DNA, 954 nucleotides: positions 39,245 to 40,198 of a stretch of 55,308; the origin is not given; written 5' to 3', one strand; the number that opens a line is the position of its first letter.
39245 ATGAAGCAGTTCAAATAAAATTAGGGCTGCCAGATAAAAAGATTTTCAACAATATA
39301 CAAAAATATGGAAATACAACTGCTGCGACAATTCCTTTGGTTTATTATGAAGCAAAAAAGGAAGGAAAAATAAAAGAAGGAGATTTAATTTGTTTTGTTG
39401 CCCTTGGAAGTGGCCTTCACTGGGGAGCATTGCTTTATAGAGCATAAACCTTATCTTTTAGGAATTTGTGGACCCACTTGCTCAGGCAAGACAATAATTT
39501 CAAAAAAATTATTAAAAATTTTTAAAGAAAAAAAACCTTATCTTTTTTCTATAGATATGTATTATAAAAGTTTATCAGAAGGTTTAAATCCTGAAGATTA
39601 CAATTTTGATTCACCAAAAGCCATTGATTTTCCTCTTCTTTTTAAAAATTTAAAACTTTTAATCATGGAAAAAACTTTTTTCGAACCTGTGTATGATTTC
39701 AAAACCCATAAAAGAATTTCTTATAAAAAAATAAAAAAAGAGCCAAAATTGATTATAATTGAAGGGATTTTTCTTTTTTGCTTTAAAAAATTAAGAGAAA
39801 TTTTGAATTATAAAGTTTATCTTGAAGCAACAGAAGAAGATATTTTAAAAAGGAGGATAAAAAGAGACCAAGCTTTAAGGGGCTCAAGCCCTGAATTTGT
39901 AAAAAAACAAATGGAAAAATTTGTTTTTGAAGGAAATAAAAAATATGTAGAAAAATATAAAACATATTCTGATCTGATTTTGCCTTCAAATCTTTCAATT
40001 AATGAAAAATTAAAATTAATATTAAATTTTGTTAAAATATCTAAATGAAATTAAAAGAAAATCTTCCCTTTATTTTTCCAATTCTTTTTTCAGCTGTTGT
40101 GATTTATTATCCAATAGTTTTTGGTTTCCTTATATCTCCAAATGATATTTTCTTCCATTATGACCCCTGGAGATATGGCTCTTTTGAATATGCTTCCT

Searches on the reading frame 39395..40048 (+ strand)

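Call 31: search_protein_families(library=pfam, proteins=[window:39395-40048:+], max_evalue=0.0001)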
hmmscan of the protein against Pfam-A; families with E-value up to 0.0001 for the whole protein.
window:39395-40048:+ (217 aa): 2 families
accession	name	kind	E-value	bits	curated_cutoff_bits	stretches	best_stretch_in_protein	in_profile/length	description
PF00485.24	PRK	-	8.6e-30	104.5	22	1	22-198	2-189/196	Phosphoribulokinase / Uridine kinase family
PF13238.12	AAA_18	-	2.2e-05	25.4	29.4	1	23-159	2-113/128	AAA domain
